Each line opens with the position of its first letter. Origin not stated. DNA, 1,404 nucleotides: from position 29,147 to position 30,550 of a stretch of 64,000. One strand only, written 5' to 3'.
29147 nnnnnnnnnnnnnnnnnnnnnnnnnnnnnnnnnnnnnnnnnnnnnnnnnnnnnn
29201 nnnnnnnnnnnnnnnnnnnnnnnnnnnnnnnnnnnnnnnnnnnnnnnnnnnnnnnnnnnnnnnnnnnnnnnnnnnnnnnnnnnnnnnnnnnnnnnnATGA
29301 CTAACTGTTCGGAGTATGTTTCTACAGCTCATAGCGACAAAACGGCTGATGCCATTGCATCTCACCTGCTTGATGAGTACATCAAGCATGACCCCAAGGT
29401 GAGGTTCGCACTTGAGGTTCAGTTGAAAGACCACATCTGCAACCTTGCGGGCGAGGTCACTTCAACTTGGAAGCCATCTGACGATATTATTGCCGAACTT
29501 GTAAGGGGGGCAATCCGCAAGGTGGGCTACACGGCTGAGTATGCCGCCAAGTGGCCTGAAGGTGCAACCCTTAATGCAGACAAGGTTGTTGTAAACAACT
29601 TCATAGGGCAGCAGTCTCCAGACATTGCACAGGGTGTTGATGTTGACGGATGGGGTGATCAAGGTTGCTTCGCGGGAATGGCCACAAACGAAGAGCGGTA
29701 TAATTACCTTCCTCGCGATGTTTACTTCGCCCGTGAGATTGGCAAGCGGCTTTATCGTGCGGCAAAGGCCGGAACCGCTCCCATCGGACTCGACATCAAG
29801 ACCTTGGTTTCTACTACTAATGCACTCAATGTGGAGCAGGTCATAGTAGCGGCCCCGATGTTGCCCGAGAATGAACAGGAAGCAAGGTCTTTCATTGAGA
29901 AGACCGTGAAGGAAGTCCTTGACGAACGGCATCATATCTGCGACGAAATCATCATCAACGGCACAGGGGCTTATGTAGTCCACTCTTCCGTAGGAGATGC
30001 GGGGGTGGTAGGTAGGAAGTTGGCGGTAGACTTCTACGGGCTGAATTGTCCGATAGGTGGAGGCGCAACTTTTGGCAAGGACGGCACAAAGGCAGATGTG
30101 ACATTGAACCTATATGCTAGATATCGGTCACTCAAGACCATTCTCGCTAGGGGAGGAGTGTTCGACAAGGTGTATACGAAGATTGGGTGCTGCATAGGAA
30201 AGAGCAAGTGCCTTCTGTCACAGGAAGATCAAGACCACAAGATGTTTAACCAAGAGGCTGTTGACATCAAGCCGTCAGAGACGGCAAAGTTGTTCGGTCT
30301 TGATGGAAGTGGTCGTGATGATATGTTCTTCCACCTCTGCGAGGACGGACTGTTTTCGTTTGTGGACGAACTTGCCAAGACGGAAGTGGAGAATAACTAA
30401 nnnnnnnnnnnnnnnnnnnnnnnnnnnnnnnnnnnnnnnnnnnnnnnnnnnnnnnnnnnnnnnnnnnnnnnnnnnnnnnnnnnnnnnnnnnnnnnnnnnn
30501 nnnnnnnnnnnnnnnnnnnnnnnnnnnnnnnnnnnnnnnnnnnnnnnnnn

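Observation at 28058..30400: NUDIX hydrolase and a phage SAM synthetase (MetK) in an anti-defence-flavoured neighbourhood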

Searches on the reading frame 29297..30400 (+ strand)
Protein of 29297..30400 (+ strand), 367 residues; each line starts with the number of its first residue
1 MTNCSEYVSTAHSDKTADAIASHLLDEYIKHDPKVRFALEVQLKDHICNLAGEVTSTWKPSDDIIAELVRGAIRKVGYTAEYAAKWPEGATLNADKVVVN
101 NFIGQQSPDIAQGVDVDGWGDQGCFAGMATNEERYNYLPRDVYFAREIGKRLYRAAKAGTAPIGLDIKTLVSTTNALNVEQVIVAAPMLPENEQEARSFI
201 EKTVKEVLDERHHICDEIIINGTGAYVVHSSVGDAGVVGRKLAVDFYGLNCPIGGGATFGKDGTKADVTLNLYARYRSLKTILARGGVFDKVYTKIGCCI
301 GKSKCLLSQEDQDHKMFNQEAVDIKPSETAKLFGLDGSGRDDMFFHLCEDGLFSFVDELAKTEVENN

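Call 3: search_protein_families(library=pfam, proteins=[window:29297-30400:+], max_evalue=0.01)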
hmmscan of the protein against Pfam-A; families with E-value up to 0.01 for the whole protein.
window:29297-30400:+ (367 aa): 3 families
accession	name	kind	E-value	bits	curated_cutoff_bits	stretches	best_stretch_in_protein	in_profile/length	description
PF00438.25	S-AdoMet_synt_N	-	1e-16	61.7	33.1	1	4-108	5-99/99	S-adenosylmethionine synthetase, N-terminal domain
PF02773.21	S-AdoMet_synt_C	-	2.2e-11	44.3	25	1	230-305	3-76/138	S-adenosylmethionine synthetase, C-terminal domain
PF02772.21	S-AdoMet_synt_M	-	2e-08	34.8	29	1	118-225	3-119/120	S-adenosylmethionine synthetase, central domain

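Call 4: search_protein_families(library=phrogs, proteins=[window:29297-30400:+], max_evalue=0.01)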
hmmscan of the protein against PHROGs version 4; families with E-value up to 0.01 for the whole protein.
window:29297-30400:+ (367 aa): 1 family
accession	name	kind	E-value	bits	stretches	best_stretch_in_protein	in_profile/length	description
phrog_1569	-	unknown function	5.8e-63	214.4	1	3-334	3-322/346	-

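Call 6: search_protein_families(library=ncbifam, proteins=[window:29297-30400:+], max_evalue=0.01)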
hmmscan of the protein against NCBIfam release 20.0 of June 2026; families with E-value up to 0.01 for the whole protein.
window:29297-30400:+ (367 aa): 1 family
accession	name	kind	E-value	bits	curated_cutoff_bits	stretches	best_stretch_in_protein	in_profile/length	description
TIGR01034.1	metK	equivalog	2.7e-44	151.7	309.4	1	4-304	3-303/377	methionine adenosyltransferase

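Call 7: search_solved_structures(query=window:29297-30400:+, max_evalue=0.01, show_alignments=2)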
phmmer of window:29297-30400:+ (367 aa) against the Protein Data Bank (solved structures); distinct sequences matched with E-value up to 0.01: 45.
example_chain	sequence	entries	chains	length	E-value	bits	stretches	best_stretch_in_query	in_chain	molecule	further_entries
4le5_A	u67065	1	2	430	6.4e-41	143.9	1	5-304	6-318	S-adenosylmethionine synthetase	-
7r2w_A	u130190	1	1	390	2e-34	122.6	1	5-303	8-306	S-adenosylmethionine synthase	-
1fug_A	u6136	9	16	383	2.1e-34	122.5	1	5-303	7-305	S-ADENOSYLMETHIONINE SYNTHETASE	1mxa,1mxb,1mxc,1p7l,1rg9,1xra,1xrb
7ll3_A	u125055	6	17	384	2.2e-34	122.5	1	5-303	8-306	S-adenosylmethionine synthase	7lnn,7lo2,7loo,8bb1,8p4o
7ock_B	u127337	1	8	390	2.3e-34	122.4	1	5-303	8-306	S-adenosylmethionine synthase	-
7low_A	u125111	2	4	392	2.3e-34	122.4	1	5-303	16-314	S-adenosylmethionine synthase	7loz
5t8s_A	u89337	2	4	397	3.4e-33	118.5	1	5-301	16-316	S-adenosylmethionine synthase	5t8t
5h9u_C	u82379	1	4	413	6.9e-33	117.5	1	5-305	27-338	S-adenosylmethionine synthase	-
3rv2_A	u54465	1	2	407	1.5e-30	109.8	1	5-304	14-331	S-adenosylmethionine synthase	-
3tde_A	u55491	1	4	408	1.7e-30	109.6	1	5-303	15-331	S-adenosylmethionine synthase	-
3s82_A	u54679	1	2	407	2.4e-30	109.1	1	5-303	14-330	S-adenosylmethionine synthase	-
8xam_A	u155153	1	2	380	3.3e-28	102.1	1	5-305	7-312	S-adenosylmethionine synthase isoform type-2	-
30gd_B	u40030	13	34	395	3.7e-28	102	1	5-305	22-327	S-adenosylmethionine synthase isoform type-2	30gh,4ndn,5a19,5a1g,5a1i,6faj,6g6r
2p02_A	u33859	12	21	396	3.7e-28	101.9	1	5-305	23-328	S-adenosylmethionine synthetase isoform type-2 | S-adenosylmethionine synthase isoform type-2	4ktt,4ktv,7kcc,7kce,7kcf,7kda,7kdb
5ugh_A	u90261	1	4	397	3.8e-28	101.9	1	5-305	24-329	S-adenosylmethionine synthase isoform type-2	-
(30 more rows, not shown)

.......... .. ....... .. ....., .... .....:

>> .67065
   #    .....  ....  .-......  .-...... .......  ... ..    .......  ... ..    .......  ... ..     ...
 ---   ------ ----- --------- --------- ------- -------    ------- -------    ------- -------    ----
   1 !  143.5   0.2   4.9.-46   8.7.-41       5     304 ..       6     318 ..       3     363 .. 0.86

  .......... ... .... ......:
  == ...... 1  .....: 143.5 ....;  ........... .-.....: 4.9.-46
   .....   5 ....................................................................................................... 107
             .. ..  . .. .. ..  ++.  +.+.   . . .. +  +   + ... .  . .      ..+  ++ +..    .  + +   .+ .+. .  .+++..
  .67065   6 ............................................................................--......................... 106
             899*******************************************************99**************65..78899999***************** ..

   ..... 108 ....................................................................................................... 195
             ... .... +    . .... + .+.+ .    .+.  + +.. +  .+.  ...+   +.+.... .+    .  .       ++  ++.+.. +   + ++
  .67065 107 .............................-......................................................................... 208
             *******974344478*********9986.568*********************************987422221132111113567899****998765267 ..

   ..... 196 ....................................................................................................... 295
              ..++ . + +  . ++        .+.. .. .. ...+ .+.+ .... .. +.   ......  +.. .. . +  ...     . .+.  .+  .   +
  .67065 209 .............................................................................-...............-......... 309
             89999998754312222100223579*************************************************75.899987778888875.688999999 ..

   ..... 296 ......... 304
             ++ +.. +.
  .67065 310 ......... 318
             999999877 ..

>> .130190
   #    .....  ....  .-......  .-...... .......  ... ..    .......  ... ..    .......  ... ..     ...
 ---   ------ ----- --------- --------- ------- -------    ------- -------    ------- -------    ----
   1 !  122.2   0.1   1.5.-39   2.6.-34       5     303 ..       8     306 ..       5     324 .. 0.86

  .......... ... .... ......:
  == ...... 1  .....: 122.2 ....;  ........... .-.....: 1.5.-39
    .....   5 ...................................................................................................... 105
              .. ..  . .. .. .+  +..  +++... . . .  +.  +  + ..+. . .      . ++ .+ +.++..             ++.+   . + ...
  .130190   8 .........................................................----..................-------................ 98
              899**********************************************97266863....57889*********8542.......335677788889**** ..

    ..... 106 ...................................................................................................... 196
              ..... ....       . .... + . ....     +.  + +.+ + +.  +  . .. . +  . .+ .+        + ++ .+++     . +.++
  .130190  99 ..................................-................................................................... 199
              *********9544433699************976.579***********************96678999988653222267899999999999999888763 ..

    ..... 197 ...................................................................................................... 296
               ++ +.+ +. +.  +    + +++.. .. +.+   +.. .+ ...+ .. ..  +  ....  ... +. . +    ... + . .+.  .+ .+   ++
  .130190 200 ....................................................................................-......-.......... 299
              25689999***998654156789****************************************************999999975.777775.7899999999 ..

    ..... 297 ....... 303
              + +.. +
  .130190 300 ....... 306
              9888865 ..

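Call 9: search_dna_similar(query=window:29297-30400:+, collection=phages, mode=protein, max_rows=40, rows=spread)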
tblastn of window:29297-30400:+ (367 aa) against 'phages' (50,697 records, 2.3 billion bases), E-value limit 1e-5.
Records with a match: 126; places in all: 126; records where one place covers at least 80% of the query: 34.
Best place of each record, by identity: <60% 126.
By first word of the organism name: Streptococcus 89; Bacteriophage 10; phage 5; Staphylococcus 3; Helicobacter 3; Listeria 2; Acinetobacter 2; Salmonella 2; Faecalibacterium 2; Evtepia 2; and 6 more.
By host as written in the record: - 18; Streptococcus suis 11; Streptococcus pyogenes 3; Staphylococcus aureus 2; Listeria monocytogenes 2; Faecalibacterium prausnitzii 2; Streptococcus urinalis 2285-97 2; Streptococcus gordonii MB666 1; and 85 more.
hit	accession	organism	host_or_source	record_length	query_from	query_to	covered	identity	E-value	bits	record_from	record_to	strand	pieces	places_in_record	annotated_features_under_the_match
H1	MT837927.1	Bacteriophage sp.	human fecal samples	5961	1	353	96%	38.9%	2e-48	181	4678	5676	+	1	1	record has no annotation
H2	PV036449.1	phage NatCom_35866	human feces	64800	5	325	87%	30.2%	1e-14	82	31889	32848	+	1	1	hypothetical protein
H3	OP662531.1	Streptococcus phage YS43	Streptococcus suis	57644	1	304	83%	31.3%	3e-15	83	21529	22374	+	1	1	methionine adenosyltransferase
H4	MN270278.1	Streptococcus phage phi-SsuYZDH5_rum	Streptococcus suis YZDH5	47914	1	304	83%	31.2%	2e-14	81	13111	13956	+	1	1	S-adenosylmethionine synthetase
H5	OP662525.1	Streptococcus phage YS225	Streptococcus suis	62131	1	304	83%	31.2%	2e-14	81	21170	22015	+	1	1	none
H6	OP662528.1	Streptococcus phage YS214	Streptococcus suis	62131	1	304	83%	31.2%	2e-14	81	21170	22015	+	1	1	methionine adenosyltransferase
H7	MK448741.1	Streptococcus phage Javan369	Streptococcus orisratti DSM_15617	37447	1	304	83%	30.9%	1e-15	84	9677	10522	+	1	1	S-adenosylmethionine synthetase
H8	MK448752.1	Streptococcus phage Javan405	Streptococcus parauberis SP-llh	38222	1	304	83%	30.8%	6e-17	88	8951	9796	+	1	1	S-adenosylmethionine synthetase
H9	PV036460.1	Anaerosphaera phage IMGVR 8818211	Anaerosphaera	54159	3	306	83%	30.4%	8e-15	82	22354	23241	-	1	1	hypothetical protein (x2)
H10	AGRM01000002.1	Salmonella enterica subsp. houtenae str. ATCC BAA-1581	Homo sapiens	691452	5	301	81%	30.8%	1e-24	111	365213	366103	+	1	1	methionine adenosyltransferase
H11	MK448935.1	Streptococcus phage Javan424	Streptococcus porcinus Jelinkova_176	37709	1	275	75%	33.1%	8e-14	79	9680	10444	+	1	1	S-adenosylmethionine synthetase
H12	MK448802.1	Streptococcus phage Javan55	Streptococcus agalactiae SGBS026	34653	1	275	75%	33.0%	8e-18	91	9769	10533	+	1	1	S-adenosylmethionine synthetase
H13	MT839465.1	Bacteriophage sp.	human fecal samples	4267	5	284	76%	32.3%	6e-19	94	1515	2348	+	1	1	record has no annotation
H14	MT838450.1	Bacteriophage sp.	human fecal samples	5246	5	306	82%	29.5%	8e-20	97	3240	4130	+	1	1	record has no annotation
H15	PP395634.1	Microcystis phage Mel-JY01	Microcystis elabens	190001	5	325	87%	27.6%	1e-19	96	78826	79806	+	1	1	S-adenosylmethionine synthase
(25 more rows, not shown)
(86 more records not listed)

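Call 23: find_homologous_proteins(query=window:29297-30400:+, max_evalue=1e-10)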
Query window:29297-30400:+ (367 aa): 6584 proteins with E <= 1e-10 among 8000 candidates; the best 120 are listed.
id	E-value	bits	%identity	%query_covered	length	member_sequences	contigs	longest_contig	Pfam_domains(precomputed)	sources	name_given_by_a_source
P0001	7.3e-248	840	100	100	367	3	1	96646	PF00438.26,PF02772.22,PF02773.22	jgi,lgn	jgi:S-adenosylmethionine synthetase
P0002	2.9e-193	660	80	99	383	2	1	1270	PF00438.26,PF02772.22,PF02773.22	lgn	-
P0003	1.6e-190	651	80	98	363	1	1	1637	PF00438.26,PF02772.22,PF02773.22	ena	-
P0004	1.1e-184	632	75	100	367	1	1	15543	PF00438.26,PF02772.22,PF02773.22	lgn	-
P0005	1.2e-183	628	78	99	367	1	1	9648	PF00438.26,PF02772.22,PF02773.22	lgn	-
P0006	2.0e-181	621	75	99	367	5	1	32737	PF00438.26,PF02772.22,PF02773.22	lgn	-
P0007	5.9e-179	613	74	99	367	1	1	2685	PF00438.26,PF02772.22,PF02773.22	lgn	-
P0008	4.3e-178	610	73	98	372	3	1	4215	PF00438.26,PF02772.22,PF02773.22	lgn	-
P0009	1.4e-177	608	74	99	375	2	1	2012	PF00438.26,PF02772.22,PF02773.22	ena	-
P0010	2.1e-177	608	74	98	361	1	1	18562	PF00438.26,PF02772.22,PF02773.22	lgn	-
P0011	3.7e-177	607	73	99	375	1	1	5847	PF00438.26,PF02772.22,PF02773.22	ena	-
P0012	2.2e-176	604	72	98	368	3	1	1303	PF00438.26,PF02772.22,PF02773.22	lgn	-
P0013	2.7e-175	601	72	99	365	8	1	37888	PF00438.26,PF02772.22,PF02773.22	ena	-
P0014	3.7e-175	600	73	98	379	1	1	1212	PF00438.26,PF02772.22,PF02773.22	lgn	-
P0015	1.1e-174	599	72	99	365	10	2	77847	PF00438.26,PF02772.22,PF02773.22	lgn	-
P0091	1.8e-159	549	66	99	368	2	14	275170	PF00438.26,PF02772.22,PF02773.22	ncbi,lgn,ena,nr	ncbi:MAG: methionine adenosyltransferase domain-containing protein [Prevotella sp.]|nr:methionine ad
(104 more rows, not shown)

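Call 24: find_encoding_contigs(protein=P0001, flank=10000, max_places=3)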
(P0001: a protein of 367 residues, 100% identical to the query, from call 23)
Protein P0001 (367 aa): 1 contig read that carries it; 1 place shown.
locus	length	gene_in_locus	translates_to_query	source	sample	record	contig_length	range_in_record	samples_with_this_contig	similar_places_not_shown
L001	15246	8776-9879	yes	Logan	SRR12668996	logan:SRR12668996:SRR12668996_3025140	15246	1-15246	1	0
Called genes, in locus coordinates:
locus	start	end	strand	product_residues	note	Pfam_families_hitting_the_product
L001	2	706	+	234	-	?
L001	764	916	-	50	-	-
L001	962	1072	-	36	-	-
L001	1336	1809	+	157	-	-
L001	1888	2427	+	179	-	-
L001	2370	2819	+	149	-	-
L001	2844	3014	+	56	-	-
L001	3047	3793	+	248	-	PF05866:RusA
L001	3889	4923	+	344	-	-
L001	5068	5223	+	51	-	-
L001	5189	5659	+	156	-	PF13936:HTH_38 (weak)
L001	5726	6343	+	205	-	PF22755:E217_gp28, PF05521:Phage_HCP (weak)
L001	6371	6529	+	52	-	-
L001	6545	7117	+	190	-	-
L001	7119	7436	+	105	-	-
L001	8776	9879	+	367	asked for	PF00438:S-AdoMet_synt_N, PF02772:S-AdoMet_synt_M, PF02773:S-AdoMet_synt_C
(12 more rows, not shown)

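Call 25: find_encoding_contigs(protein=P0091, flank=10000, max_places=4)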
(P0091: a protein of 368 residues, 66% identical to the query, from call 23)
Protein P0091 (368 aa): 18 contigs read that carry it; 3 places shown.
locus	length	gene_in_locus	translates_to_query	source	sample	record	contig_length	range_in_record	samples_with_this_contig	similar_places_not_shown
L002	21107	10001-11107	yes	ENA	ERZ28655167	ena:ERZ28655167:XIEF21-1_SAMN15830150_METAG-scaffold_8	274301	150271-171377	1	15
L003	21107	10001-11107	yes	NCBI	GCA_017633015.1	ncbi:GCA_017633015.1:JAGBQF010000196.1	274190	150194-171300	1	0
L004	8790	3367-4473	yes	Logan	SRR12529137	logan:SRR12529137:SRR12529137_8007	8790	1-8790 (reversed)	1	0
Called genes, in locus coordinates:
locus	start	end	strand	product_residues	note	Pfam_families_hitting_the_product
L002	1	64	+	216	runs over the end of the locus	-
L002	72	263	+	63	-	-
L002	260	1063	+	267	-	PF13385:Laminin_G_3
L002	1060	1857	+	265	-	-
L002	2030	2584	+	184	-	PF07087:DUF1353 (faint)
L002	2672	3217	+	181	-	-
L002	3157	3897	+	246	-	-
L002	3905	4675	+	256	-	PF05866:RusA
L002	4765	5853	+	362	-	-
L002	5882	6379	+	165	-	PF13936:HTH_38 (weak)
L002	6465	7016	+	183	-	PF22755:E217_gp28, PF05521:Phage_HCP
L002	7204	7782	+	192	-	-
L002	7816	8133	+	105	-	-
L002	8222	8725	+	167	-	PF01223:Endonuclease_NS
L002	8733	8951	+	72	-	-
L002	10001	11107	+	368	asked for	PF00438:S-AdoMet_synt_N, PF02772:S-AdoMet_synt_M (weak), PF02773:S-AdoMet_synt_C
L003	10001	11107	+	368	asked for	PF00438:S-AdoMet_synt_N, PF02772:S-AdoMet_synt_M (weak), PF02773:S-AdoMet_synt_C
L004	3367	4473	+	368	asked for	PF00438:S-AdoMet_synt_N, PF02772:S-AdoMet_synt_M (weak), PF02773:S-AdoMet_synt_C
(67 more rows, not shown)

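Call 26: find_related_loci(query=window:29297-30400:+, collection=viral_contigs, flank=10000)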
Query window:29297-30400:+ (367 aa) in viral_contigs; peptide patterns used: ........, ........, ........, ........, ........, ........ (x = any residue, [..] = any of these).
8 stretches matched a pattern; 2 encode a relative of the query (tblastn E <= 1e-3); 2 distinct loci.
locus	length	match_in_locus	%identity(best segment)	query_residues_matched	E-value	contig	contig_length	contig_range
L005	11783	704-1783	69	4-361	4e-171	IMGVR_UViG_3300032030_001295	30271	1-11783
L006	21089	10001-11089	67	1-361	8e-168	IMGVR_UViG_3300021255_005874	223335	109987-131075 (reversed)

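Call 28: find_related_loci(query=A1, collection=viral_contigs, flank=10000)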
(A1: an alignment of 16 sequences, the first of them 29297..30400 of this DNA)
Query A1 (367 aa) in viral_contigs; peptide patterns used: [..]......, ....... (x = any residue, [..] = any of these).
196 stretches matched a pattern; 154 encode a relative of the query (tblastn E <= 1e-3); the best 80 are kept; 80 distinct loci.
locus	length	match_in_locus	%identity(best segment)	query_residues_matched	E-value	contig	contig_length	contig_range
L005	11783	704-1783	69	4-361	2e-169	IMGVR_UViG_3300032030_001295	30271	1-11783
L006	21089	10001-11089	67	1-361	3e-166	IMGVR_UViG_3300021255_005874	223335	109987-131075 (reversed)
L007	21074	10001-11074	64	1-360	1e-154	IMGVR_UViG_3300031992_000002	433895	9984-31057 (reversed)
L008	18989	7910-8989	62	1-362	1e-149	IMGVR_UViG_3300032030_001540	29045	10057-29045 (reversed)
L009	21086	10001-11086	61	1-365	8e-146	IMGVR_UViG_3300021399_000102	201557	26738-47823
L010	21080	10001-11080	60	1-361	5e-145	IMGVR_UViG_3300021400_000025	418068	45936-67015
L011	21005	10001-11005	45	1-354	7e-87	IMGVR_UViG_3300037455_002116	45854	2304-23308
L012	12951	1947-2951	45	1-354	2e-86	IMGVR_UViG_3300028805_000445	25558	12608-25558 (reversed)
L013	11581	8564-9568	44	5-355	9e-86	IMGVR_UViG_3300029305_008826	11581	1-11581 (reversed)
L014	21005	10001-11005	43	5-355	3e-84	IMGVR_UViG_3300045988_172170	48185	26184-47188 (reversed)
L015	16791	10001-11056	44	1-357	2e-83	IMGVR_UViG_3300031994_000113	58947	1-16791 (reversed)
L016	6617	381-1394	43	1-354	2e-83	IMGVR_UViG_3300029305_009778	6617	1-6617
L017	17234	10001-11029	43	1-359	6e-83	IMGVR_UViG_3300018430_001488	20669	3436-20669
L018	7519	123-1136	44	1-354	5e-83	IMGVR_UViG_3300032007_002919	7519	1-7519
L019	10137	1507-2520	44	1-354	3e-82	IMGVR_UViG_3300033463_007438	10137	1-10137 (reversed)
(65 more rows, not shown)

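Call 50: search_protein_families(library=padloc, proteins=[window:29297-30400:+], max_evalue=0.01)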
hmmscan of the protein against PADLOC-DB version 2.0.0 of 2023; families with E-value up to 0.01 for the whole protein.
window:29297-30400:+ (367 aa): 0 families

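Call 52: predict_structure(alignment_id=A2)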
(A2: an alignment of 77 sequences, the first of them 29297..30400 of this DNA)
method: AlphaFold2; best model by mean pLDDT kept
length: 367 residues; sequences in the alignment: 77
mean_pLDDT: 79.4   pTM: 0.83
mean pLDDT of the five models: 79.4, 78.4, 74.4, 71.7, 69.1
residues with pLDDT >= 90: 171; 70-90: 117; 50-70: 28; < 50: 51
segments of 3 or more residues with pLDDT < 50: 109-114, 226-266
pLDDT, mean of each block of 10 residues (from residue 1): 68 80 84 72 82 79 96 95 90 93 66 54 78 93 93 95 92 88 93 96 98 96 50 28 28 28 47 91 93 85 88 95 84 82 83 89 90
secondary structure, 60 per line:
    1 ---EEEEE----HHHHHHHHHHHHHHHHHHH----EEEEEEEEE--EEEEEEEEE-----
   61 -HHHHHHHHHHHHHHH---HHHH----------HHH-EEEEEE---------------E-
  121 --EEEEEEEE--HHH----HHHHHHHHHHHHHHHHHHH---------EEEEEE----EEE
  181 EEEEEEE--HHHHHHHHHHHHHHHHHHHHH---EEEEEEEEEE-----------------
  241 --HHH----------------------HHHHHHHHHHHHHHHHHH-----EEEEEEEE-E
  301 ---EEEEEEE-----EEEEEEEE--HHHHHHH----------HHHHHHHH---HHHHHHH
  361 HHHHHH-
elements in order: E4-8 H13-31 E36-44 E47-55 H62-76 H80-83 E98-103 E123-130 H140-158 E168-173 E178-187 H190-210 E214-223 H268-285 E291-298 E304-310 E316-323 H326-332 H343-350 H354-366
